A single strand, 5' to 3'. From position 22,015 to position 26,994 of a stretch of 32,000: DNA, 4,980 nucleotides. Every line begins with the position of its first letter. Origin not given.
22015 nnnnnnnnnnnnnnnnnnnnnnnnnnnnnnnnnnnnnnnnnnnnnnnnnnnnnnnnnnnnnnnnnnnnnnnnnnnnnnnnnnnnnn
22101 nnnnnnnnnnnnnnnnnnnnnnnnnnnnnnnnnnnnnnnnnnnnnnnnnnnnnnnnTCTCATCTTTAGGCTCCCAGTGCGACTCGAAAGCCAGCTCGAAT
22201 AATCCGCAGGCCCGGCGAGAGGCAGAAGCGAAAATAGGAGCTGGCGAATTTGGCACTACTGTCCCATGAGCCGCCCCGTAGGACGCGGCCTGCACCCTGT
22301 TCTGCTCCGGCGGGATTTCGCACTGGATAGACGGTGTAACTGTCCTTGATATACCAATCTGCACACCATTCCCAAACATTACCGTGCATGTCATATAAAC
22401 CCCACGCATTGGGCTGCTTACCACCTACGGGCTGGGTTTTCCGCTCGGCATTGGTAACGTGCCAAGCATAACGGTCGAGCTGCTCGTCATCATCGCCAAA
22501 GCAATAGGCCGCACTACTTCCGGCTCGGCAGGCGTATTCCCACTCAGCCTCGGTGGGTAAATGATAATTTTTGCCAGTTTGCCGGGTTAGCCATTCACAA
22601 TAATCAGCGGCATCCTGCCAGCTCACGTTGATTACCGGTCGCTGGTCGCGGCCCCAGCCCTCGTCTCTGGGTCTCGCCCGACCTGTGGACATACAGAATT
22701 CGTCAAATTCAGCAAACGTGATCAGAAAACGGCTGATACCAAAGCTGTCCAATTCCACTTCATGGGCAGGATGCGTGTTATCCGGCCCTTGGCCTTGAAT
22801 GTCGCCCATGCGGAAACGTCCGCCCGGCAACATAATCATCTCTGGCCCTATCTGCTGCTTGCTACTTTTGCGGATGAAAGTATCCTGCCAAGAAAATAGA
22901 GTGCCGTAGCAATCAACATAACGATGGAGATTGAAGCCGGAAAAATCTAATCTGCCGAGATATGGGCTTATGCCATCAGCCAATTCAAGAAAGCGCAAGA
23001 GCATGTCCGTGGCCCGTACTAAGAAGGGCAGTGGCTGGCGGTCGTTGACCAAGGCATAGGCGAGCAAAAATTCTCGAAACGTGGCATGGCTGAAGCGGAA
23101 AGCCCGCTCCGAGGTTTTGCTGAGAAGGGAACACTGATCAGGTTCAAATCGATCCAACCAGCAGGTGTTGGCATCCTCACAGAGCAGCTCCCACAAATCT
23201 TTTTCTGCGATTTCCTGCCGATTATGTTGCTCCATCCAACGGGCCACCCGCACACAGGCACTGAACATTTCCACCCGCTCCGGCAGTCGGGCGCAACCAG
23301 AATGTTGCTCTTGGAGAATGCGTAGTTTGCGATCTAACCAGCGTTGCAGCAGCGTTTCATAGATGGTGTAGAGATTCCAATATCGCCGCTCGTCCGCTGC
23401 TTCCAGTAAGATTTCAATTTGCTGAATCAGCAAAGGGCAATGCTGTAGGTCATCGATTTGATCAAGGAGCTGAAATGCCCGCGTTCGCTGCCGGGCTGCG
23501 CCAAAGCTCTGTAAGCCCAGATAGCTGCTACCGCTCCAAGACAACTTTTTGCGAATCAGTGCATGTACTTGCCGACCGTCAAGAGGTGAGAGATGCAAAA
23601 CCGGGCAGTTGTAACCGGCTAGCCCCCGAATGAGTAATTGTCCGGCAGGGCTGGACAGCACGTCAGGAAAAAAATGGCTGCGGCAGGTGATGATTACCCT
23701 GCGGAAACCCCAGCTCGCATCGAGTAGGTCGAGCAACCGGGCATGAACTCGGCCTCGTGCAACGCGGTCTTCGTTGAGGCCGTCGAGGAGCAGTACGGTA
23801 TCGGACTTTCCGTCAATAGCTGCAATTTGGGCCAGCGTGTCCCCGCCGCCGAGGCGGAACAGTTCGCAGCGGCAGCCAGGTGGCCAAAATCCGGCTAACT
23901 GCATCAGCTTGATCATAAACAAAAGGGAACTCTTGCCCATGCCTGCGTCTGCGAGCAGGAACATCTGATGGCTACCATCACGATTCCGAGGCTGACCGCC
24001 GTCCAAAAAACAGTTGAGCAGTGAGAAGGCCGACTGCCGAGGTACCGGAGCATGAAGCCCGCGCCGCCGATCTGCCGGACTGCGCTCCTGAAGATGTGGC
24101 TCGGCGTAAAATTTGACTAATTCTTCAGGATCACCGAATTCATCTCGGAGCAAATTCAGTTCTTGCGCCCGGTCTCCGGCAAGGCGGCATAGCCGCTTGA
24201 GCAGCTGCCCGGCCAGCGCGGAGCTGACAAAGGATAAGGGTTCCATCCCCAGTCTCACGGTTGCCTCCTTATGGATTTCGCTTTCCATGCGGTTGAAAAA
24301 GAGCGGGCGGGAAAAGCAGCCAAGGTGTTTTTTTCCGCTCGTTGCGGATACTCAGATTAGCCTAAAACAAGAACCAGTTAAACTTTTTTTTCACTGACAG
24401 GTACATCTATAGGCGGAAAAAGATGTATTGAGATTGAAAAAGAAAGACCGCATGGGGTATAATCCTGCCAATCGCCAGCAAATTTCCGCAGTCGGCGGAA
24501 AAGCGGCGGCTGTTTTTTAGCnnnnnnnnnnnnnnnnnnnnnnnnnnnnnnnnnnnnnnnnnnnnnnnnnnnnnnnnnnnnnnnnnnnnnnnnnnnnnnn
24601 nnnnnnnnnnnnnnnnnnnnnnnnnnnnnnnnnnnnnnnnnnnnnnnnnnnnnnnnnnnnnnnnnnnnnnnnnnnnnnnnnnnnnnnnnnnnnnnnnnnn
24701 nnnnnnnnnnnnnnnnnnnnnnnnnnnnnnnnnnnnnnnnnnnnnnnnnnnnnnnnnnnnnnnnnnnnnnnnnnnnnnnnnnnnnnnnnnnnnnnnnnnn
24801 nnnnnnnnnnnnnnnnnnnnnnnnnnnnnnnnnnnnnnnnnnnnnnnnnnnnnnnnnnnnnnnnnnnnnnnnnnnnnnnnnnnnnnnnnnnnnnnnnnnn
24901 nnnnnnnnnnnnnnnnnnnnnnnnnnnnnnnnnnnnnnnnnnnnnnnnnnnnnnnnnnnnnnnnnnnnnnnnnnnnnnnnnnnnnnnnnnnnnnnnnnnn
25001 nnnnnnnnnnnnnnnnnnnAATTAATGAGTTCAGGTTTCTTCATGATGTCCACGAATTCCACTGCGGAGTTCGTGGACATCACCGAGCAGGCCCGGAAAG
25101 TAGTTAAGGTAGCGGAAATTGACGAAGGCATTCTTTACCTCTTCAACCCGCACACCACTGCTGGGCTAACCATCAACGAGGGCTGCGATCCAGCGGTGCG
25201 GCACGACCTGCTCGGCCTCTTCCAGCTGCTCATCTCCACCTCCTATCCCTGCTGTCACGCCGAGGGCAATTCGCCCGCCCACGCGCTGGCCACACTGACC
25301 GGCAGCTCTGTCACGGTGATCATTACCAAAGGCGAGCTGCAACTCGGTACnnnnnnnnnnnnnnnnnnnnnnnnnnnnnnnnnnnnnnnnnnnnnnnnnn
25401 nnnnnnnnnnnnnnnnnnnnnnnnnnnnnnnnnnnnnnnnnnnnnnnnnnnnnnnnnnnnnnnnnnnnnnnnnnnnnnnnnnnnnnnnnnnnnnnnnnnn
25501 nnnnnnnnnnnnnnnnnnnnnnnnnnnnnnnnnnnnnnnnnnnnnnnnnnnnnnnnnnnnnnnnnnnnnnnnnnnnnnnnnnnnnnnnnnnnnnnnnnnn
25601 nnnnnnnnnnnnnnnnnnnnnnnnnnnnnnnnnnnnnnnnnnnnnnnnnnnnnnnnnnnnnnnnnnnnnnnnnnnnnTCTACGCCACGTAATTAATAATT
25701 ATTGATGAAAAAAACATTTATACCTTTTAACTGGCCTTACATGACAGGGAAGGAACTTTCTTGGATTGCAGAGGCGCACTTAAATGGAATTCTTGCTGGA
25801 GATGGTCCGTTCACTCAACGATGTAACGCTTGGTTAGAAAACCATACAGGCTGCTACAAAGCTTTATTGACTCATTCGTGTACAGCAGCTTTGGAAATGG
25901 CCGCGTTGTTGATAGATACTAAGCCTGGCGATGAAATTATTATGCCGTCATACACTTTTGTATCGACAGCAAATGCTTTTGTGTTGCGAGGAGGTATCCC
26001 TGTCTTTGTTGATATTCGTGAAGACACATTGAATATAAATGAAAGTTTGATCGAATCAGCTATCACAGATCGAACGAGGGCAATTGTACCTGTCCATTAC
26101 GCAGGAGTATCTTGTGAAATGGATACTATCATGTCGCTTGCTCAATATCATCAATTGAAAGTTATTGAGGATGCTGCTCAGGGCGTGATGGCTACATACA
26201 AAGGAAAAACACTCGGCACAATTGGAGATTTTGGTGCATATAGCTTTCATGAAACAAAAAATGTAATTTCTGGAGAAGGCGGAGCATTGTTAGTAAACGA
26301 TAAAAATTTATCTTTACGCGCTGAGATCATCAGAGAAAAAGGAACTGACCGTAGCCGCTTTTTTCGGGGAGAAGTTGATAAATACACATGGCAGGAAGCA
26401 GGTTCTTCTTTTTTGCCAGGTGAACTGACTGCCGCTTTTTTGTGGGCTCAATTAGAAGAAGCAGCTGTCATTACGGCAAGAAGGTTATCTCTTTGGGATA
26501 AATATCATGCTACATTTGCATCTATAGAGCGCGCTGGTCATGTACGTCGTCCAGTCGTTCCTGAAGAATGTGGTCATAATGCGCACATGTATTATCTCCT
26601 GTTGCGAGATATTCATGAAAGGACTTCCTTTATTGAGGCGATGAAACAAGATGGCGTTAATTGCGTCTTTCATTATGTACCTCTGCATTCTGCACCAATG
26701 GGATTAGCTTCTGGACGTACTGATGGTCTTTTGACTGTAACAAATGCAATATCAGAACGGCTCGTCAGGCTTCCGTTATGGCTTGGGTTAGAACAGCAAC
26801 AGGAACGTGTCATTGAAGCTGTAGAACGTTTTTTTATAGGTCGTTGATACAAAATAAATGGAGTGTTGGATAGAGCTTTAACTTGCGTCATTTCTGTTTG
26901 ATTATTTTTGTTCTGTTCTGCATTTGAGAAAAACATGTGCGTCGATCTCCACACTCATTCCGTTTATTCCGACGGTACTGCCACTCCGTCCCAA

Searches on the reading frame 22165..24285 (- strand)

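Call 91: search_protein_families(library=pfam, proteins=[window:22165-24285:-], max_evalue=0.00001)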
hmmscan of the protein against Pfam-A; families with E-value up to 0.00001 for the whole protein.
window:22165-24285:- (706 aa): 1 family
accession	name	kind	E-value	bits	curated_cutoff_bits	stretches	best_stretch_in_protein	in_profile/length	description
PF03781.23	FGE-sulfatase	-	1.7e-54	185.6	23.3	1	481-703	3-254/255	Sulfatase-modifying factor enzyme 1-like domain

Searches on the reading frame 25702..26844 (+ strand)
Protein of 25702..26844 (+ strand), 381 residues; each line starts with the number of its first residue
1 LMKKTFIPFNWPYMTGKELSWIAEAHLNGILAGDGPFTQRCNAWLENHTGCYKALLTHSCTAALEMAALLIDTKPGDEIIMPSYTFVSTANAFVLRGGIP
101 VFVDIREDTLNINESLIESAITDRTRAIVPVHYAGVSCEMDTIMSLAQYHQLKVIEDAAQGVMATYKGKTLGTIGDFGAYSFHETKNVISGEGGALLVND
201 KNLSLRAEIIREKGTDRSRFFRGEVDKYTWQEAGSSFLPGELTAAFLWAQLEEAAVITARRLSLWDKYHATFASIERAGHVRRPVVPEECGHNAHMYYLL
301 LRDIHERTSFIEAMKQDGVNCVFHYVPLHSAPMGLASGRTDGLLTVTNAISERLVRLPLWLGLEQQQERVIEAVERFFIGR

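Call 91: search_protein_families(library=pfam, proteins=[window:25702-26844:+], max_evalue=0.00001)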
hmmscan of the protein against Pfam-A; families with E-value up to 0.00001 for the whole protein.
window:25702-26844:+ (381 aa): 1 family
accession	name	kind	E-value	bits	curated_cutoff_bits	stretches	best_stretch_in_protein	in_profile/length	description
PF01041.23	DegT_DnrJ_EryC1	-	3e-84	283.8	19.8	1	18-374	7-359/360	DegT/DnrJ/EryC1/StrS aminotransferase family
